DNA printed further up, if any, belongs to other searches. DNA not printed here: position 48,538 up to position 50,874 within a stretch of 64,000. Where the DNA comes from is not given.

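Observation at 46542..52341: dcm ... vsr-bracketed cassette: GHKL (MORC-like) ATPase plus three proteins with no recognisable motif; candidate novel methylation-linked defence module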

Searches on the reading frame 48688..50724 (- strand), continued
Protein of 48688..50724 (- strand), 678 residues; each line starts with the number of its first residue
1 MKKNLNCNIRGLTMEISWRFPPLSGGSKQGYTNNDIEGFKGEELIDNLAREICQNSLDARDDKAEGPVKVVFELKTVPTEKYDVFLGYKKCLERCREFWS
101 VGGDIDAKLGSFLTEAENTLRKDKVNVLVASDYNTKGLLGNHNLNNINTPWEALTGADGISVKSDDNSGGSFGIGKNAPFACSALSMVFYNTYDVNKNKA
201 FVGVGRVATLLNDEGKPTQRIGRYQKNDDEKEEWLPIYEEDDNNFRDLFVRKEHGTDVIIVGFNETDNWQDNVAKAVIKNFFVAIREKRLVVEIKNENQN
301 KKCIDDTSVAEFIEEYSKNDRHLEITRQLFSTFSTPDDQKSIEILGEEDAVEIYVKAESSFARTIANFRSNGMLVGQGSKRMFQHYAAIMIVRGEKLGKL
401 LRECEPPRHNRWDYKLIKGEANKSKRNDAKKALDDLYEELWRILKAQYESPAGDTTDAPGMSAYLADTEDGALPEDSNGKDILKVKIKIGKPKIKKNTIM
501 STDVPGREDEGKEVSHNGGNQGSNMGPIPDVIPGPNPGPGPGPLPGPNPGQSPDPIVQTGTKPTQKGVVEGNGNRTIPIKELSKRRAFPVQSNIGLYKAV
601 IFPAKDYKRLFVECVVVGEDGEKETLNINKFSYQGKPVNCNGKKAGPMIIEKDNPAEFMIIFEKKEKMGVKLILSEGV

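Call 79: get_annotated_region(hit=H13, flank=6000)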
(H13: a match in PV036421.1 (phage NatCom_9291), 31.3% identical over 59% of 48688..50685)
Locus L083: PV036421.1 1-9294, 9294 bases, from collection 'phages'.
description: Phage NatCom_9291, complete genome.
organism: phage NatCom_9291 (NCBI taxid 3403542)
taxonomy: Viruses; Duplodnaviria; Heunggongvirae; Uroviricota; Caudoviricetes; Ca. Heliusvirales
host: [Clostridium] innocuum; source: human feces; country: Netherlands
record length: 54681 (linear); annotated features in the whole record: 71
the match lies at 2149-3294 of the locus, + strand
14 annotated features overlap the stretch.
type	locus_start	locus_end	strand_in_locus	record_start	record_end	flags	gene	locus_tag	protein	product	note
CDS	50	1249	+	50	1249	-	-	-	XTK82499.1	integrase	-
CDS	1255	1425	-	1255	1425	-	-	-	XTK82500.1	hypothetical protein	-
CDS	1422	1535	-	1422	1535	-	-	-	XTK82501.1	hypothetical protein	-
CDS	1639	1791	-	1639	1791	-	-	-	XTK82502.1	hypothetical protein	-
CDS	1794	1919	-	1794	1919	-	-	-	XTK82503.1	hypothetical protein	-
CDS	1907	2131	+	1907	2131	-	-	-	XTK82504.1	hypothetical protein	-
CDS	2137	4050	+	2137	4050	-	-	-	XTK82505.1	hypothetical protein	-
CDS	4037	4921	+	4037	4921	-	-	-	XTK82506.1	hypothetical protein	-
CDS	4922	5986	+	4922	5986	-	-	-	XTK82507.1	hypothetical protein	-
CDS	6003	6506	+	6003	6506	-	-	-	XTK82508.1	hypothetical protein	-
CDS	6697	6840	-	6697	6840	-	-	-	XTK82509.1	hypothetical protein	-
CDS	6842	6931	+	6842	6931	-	-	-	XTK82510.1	hypothetical protein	-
CDS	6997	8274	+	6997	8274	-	-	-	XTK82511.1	DNA methyltransferase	-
CDS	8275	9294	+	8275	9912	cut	-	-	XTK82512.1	hypothetical protein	-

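Call 81: get_annotated_region(hit=H1, flank=8000)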
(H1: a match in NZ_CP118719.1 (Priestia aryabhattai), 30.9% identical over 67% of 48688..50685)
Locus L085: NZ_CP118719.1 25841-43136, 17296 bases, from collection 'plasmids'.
description: Priestia aryabhattai strain G5MAi6 plasmid pG5MAi6_1, complete sequence
organism: Priestia aryabhattai (NCBI taxid 412384)
taxonomy: Bacteria; Bacillota; Bacilli; Bacillales; Bacillaceae; Priestia; Priestia aryabhattai
host: -; source: Pure isolate,Tap water; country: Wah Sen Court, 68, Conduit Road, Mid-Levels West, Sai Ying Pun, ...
typing (MOB-suite, as given by PLSDB): non-mobilizable; replicon rep_cluster_385
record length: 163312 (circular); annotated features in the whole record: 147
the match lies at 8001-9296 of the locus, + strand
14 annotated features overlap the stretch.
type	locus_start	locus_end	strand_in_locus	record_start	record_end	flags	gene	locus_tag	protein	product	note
CDS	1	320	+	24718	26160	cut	-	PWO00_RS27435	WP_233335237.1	aldehyde dehydrogenase family protein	-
CDS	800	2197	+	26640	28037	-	-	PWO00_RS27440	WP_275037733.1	MFS transporter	-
CDS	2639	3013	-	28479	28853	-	-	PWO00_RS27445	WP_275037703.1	DUF5412 family protein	-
CDS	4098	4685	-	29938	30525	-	-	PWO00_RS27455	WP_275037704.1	hypothetical protein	-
CDS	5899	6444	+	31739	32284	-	-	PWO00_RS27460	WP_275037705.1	hypothetical protein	-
CDS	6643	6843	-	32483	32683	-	-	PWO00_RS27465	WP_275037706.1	hypothetical protein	-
CDS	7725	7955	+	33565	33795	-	-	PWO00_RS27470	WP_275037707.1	hypothetical protein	-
CDS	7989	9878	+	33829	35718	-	-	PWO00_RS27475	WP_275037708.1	hypothetical protein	-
CDS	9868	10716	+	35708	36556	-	-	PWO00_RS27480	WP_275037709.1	hypothetical protein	-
CDS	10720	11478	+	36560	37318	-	-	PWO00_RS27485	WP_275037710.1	DUF6339 family protein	-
CDS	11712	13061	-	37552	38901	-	-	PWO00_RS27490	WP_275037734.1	MutH/Sau3AI family endonuclease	-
CDS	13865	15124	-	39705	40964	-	dcm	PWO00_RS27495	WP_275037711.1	DNA (cytosine-5-)-methyltransferase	GO:0006304 - DNA modification [Evidence IEA]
CDS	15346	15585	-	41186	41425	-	-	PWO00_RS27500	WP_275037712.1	DNA-binding protein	-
CDS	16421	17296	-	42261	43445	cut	-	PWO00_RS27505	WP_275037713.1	restriction endonuclease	GO:0009307 - DNA restriction-modification system [Evidence IEA]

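Call 87: search_protein_families(library=pfam, alignment_id=A5, max_evalue=0.000001)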
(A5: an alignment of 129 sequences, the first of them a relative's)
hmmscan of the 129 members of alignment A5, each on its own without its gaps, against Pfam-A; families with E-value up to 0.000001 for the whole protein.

A. member 1, L080:6960-7985:+ (342 aa): 1 family
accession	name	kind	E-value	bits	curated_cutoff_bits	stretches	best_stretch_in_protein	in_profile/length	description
PF02547.20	Queuosine_synth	-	1.2e-138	462.1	25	1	3-338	1-322/322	Queuosine biosynthesis protein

B. families by the number of members that match (of 129 scanned): 120 families (the first 25 are shown)
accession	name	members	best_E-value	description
PF09561.16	RE_HpaII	6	1.4e-130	HpaII restriction endonuclease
PF13173.12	AAA_14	6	2e-30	AAA domain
PF13635.12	DUF4143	5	4.5e-48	Domain of unknown function (DUF4143)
PF19553.4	DUF6076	3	1.2e-45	Family of unknown function (DUF6076)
PF04471.18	Mrr_cat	3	9.9e-29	Restriction endonuclease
PF05958.17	tRNA_U5-meth_tr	3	1.1e-23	tRNA (Uracil-5-)-methyltransferase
PF02661.23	Fic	3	1.4e-19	Fic/DOC family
PF13847.12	Methyltransf_31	3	5.5e-17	Methyltransferase domain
PF14338.12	Mrr_N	3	1e-14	Mrr N-terminal domain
PF01938.26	TRAM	3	5.7e-12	TRAM domain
PF22722.2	NA-iREase1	3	8.3e-12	NACHT-associated inactive Restriction Endonuclease 1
PF13649.12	Methyltransf_25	3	2.2e-08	Methyltransferase domain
PF07804.18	HipA_C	2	6.1e-54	HipA-like C-terminal domain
PF09563.16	RE_LlaJI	2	1.7e-51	LlaJI restriction endonuclease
PF08443.16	RimK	2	2.9e-39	RimK-like ATP-grasp domain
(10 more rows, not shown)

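Call 89: find_related_loci(query=A4, collection=viral_contigs, flank=8000)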
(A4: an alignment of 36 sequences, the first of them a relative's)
Query A4 (665 aa) in viral_contigs; peptide patterns used: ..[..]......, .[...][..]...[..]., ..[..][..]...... (x = any residue, [..] = any of these).
57 stretches matched a pattern; 9 encode a relative of the query (tblastn E <= 1e-3); 9 distinct loci.
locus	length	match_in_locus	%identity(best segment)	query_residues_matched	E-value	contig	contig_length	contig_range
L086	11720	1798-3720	50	3-663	0e+0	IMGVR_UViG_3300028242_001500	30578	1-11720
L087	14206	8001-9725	30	1-611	3e-60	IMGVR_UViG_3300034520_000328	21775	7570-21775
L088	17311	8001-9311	30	1-456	2e-53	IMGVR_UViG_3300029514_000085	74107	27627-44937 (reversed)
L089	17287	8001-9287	30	3-454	5e-53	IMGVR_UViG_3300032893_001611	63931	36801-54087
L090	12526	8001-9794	27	1-631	1e-50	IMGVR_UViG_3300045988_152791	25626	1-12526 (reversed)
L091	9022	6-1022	30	107-468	2e-36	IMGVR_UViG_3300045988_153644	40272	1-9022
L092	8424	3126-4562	26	5-463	7e-35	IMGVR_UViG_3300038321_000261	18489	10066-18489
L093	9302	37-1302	29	12-433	5e-33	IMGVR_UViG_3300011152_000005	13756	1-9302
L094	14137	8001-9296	26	1-433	2e-32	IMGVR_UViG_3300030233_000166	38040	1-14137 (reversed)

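Call 91: search_dna_similar(query=window:48688-50685:-, collection=plasmids, mode=protein, max_rows=22)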
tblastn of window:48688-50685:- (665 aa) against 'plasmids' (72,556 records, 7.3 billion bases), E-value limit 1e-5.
Records with a match: 22; places in all: 22; records where one place covers at least 80% of the query: 0.
Best place of each record, by identity: <60% 22.
By first word of the organism name: Ligilactobacillus 9; Lactococcus 6; Priestia 2; Deinococcus 1; Arthrobacter 1; Planococcus 1; Paenarthrobacter 1; Acetoanaerobium 1.
By predicted mobility (MOB-suite, as given by PLSDB): mobilizable 9; non-mobilizable 7; conjugative 6.
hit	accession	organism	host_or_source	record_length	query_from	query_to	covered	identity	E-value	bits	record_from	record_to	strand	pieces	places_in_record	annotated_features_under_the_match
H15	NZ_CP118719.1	Priestia aryabhattai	Pure isolate,Tap water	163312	5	452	67%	30.9%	1e-44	180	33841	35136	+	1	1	hypothetical protein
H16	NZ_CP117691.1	Priestia megaterium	ginseng,Single cell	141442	5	452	67%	30.9%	1e-44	180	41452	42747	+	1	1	hypothetical protein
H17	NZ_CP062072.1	Ligilactobacillus salivarius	swine,cell culture,feces,feces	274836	5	465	69%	29.6%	1e-33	145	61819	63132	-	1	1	hypothetical protein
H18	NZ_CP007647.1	Ligilactobacillus salivarius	swine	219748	5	465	69%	29.4%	1e-33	145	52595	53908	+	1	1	hypothetical protein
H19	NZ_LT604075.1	Ligilactobacillus salivarius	-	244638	5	465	69%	29.4%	2e-33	145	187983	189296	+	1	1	hypothetical protein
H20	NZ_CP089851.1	Ligilactobacillus salivarius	Pig,faecal sample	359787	5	465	69%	29.4%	3e-33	145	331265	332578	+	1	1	hypothetical protein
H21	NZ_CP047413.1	Ligilactobacillus salivarius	Equus caballus,Isolated and purified ...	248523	5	465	69%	29.4%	4e-32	141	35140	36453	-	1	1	hypothetical protein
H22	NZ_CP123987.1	Ligilactobacillus salivarius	Homo sapiens,cell culture,oral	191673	5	465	69%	29.2%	6e-30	134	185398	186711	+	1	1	hypothetical protein (x2)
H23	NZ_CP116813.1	Ligilactobacillus salivarius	Sus scrofa domesticus,gut sample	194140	5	465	69%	29.2%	6e-30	134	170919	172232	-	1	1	hypothetical protein (x2)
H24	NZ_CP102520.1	Ligilactobacillus salivarius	Homo sapiens,Cell culture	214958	5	465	69%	29.1%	5e-33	144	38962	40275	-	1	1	hypothetical protein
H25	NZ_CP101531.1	Ligilactobacillus salivarius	Xinyang black-feather laying hens,mixed ...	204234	5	465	69%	29.1%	4e-32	141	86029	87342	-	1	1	hypothetical protein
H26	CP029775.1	Deinococcus actinosclerus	mixed culture,wastewater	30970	3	468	70%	28.6%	5e-29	131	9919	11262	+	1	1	hypothetical protein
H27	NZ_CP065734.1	Lactococcus lactis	-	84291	5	458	68%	28.5%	2e-33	145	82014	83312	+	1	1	hypothetical protein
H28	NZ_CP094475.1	Lactococcus lactis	kefir grains,pure culture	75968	5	458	68%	28.3%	2e-32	142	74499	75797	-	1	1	hypothetical protein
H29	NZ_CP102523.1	Lactococcus lactis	Homo sapiens,Cell culture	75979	5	458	68%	28.3%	2e-32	142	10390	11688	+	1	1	hypothetical protein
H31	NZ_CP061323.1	Lactococcus lactis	butter,butter starter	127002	5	458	68%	28.3%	2e-32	142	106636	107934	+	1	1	hypothetical protein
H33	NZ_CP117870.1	Arthrobacter agilis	cell culture,Middle part of the water ...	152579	13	452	66%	28.9%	2e-24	117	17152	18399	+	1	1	hypothetical protein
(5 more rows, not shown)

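Call 92: get_annotated_region(hit=H31, flank=7000)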
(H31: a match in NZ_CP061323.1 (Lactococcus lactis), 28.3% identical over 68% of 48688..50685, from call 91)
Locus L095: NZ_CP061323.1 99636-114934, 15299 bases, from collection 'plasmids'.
description: Lactococcus lactis subsp. lactis bv. diacetylactis strain S50 plasmid pS127, complete sequence
organism: Lactococcus lactis (NCBI taxid 44688)
taxonomy: Bacteria; Bacillota; Bacilli; Lactobacillales; Streptococcaceae; Lactococcus; Lactococcus lactis
host: -; source: butter,butter starter; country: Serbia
typing (MOB-suite, as given by PLSDB): conjugative; replicon rep_cluster_2422,rep_cluster_664; relaxase MOBQ,MOB_Unknown; mating-pair formation MPF_T
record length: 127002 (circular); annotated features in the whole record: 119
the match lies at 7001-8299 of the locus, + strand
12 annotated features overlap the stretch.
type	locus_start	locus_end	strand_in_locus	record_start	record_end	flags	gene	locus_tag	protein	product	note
CDS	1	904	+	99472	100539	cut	-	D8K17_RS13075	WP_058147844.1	ArdC family protein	-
CDS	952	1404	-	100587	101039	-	-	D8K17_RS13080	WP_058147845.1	hypothetical protein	-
CDS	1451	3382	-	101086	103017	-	-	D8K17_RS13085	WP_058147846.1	AlwI family type II restriction endonuclease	-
CDS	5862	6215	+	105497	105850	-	-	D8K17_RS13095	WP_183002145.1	LytTR family DNA-binding domain-containing protein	-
CDS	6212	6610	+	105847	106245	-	-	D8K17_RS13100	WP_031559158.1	hypothetical protein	-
CDS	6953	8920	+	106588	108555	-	-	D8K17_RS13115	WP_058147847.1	hypothetical protein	-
CDS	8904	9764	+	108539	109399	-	-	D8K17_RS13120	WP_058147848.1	hypothetical protein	-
CDS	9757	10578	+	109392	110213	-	-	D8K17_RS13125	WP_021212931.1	DUF6339 family protein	-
CDS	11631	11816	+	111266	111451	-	-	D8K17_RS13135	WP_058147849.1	hypothetical protein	-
CDS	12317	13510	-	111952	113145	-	abiGII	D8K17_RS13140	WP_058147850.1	abortive phage resistance protein AbiGII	-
CDS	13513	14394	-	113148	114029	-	abiGI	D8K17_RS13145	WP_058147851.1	abortive phage resistance protein AbiGI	-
CDS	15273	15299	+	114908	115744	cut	-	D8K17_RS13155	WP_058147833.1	urease accessory protein UreD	GO:0006807 - nitrogen compound metabolic process [Evidence IEA]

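Call 93: get_annotated_region(hit=H26, flank=7000)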
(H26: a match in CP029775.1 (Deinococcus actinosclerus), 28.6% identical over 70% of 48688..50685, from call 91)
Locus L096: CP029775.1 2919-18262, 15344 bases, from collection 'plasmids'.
description: Deinococcus actinosclerus strain SJTR plasmid unnamed1, complete sequence
organism: Deinococcus actinosclerus (NCBI taxid 1768108)
taxonomy: Bacteria; Deinococcota; Deinococci; Deinococcales; Deinococcaceae; Deinococcus; Deinococcus actinosclerus
host: -; source: mixed culture,wastewater; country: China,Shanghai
typing (MOB-suite, as given by PLSDB): non-mobilizable
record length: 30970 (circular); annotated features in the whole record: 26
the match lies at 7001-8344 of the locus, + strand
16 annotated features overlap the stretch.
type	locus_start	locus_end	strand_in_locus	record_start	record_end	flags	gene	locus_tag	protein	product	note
CDS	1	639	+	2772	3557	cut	-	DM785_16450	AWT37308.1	hypothetical protein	-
CDS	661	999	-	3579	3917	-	-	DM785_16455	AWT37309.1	hypothetical protein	-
CDS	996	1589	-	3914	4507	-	-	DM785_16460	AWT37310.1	hypothetical protein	-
CDS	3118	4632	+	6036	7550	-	-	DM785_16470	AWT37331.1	DNA cytosine methyltransferase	-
CDS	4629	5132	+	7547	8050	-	-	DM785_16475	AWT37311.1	very short patch repair endonuclease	-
CDS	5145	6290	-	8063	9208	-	-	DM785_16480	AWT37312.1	hypothetical protein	-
CDS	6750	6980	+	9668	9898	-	-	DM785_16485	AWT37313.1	hypothetical protein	-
CDS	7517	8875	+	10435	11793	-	-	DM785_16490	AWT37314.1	hypothetical protein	-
CDS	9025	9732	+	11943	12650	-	-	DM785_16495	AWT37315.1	hypothetical protein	-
CDS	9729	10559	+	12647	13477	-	-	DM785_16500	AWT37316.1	hypothetical protein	-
CDS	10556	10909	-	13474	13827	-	-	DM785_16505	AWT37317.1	hypothetical protein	-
CDS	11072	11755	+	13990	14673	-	-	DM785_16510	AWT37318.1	hypothetical protein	-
CDS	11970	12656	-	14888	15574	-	-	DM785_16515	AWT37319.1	resolvase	-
CDS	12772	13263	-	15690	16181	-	-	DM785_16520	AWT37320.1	hypothetical protein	-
CDS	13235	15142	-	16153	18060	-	-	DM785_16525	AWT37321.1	hypothetical protein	-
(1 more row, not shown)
